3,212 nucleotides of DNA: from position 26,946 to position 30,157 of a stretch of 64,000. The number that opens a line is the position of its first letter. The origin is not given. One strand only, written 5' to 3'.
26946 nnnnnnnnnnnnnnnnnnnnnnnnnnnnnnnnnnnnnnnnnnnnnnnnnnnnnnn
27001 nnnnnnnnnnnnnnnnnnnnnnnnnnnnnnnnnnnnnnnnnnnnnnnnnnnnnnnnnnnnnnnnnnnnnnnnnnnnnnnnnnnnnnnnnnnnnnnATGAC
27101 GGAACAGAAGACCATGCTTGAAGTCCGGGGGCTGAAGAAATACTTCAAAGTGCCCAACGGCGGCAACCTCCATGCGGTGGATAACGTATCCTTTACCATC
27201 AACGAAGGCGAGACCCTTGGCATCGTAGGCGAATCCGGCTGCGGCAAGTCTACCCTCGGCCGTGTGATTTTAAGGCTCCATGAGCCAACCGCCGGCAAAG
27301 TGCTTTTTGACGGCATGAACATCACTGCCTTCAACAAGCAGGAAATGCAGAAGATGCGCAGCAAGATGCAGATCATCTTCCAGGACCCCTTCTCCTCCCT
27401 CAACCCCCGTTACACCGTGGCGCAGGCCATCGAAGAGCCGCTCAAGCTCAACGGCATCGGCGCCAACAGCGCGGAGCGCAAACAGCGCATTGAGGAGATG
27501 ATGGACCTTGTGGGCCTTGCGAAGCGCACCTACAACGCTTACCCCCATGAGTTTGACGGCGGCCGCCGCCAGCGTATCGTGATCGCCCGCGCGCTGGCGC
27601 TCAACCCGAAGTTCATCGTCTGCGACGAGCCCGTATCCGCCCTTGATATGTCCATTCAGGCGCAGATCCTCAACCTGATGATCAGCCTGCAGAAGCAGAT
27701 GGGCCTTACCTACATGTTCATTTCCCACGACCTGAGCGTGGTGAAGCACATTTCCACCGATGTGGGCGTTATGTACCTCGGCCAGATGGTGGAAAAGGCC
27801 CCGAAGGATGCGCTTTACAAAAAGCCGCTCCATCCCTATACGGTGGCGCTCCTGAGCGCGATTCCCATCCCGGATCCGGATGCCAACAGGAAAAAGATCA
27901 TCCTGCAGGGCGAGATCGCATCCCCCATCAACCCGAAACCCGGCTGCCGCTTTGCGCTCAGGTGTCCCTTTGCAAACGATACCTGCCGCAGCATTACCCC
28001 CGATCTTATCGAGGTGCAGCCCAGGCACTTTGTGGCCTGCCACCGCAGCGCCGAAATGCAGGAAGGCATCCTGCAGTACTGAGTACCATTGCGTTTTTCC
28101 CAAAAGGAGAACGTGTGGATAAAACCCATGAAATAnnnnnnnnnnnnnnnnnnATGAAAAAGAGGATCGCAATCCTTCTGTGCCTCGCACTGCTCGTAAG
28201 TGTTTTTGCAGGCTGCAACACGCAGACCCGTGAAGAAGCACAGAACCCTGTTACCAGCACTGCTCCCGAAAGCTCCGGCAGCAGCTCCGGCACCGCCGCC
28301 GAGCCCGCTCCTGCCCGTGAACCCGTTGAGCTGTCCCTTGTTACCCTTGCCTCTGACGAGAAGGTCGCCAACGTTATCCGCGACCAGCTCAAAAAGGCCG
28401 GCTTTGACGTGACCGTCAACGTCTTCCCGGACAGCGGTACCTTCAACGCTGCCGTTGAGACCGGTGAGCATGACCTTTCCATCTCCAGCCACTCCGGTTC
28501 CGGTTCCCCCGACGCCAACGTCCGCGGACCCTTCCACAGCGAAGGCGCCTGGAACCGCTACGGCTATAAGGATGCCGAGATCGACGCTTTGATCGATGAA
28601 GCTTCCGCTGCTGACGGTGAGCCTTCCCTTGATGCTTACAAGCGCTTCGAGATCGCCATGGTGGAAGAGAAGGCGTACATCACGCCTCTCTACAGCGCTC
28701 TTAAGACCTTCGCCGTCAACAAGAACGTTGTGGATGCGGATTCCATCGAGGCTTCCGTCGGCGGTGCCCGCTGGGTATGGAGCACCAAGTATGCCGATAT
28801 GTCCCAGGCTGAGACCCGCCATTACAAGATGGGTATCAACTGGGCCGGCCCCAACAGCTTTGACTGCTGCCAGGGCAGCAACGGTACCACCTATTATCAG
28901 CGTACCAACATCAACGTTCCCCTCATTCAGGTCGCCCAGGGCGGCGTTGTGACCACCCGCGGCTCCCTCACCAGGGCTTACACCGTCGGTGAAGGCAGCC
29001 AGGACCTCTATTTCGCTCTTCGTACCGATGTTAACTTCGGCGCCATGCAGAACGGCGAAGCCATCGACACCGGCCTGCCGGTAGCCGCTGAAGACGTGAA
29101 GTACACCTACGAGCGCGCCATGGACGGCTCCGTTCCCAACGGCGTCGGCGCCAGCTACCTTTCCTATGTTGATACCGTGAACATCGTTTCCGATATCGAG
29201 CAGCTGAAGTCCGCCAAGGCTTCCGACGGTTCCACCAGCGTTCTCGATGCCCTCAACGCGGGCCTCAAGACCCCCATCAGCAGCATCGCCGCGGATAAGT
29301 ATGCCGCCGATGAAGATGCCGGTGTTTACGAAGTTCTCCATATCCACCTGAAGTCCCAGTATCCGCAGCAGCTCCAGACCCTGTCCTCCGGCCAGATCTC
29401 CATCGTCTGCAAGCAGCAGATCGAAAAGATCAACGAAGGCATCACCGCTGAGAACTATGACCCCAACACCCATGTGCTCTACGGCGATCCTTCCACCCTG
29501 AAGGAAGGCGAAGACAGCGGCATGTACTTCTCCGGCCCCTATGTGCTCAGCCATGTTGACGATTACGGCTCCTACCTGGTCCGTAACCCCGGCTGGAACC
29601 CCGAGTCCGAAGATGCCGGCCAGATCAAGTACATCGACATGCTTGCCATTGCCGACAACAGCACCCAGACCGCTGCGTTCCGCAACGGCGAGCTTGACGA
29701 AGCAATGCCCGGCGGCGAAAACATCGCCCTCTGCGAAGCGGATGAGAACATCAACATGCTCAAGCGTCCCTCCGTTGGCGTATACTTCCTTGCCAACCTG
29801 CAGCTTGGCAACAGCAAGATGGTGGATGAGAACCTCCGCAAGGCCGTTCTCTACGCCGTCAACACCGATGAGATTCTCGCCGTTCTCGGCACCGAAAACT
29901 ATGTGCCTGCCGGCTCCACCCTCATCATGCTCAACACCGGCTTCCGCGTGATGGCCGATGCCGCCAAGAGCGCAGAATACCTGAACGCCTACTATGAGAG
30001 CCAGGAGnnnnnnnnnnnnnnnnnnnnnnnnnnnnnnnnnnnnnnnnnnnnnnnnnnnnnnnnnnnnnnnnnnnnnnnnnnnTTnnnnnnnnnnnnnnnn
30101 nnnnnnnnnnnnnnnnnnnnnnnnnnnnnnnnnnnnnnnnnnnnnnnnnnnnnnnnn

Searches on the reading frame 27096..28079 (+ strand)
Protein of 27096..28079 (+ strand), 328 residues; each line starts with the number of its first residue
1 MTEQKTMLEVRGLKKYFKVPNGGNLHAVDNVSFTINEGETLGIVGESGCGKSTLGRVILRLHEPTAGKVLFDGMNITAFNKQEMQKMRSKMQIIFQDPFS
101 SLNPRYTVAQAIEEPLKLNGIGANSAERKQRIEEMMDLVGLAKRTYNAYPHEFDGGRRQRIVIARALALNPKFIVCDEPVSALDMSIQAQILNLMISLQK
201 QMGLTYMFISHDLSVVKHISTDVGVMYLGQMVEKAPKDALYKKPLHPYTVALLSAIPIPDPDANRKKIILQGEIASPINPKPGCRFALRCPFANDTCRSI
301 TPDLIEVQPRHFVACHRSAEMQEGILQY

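Call 10: search_protein_families(library=pfam, proteins=[window:27096-28079:+], max_evalue=0.01)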
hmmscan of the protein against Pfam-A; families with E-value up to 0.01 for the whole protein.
window:27096-28079:+ (328 aa): 6 families
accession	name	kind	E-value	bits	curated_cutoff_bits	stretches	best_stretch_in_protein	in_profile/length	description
PF00005.33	ABC_tran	-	1.2e-34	120.2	25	1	29-180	2-136/137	ABC transporter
PF08352.17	oligo_HPY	-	2e-17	63.8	27.1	1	232-297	1-65/65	Oligopeptide/dipeptide transporter, C-terminal region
PF13555.12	AAA_29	-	0.0084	16.3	27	0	26-54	10-38/61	P-loop containing region of AAA domain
PF00006.31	ATP-synt_ab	-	0.0088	16.1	29.5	0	31-62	7-38/213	ATP synthase alpha/beta family, nucleotide-binding domain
PF13304.12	AAA_21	-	0.0093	16.5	27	0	42-63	3-24/304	AAA domain, putative AbiEii toxin, Type IV TA system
PF13245.12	AAA_19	-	0.0098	16.5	25.1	0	38-195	11-114/134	AAA domain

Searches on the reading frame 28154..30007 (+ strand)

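Call 10: search_protein_families(library=pfam, proteins=[window:28154-30007:+], max_evalue=0.01)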
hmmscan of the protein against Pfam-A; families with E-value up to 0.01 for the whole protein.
window:28154-30007:+ (618 aa): 2 families
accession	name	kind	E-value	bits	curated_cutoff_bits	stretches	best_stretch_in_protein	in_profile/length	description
PF00496.27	SBP_bac_5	-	5.1e-32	111.8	32.4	2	276-589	10-246/368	Bacterial extracellular solute-binding proteins, family 5 Middle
PF04069.17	OpuAC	-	0.0056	16.7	21.2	0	57-159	2-63/257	Substrate binding domain of ABC-type glycine betaine transport system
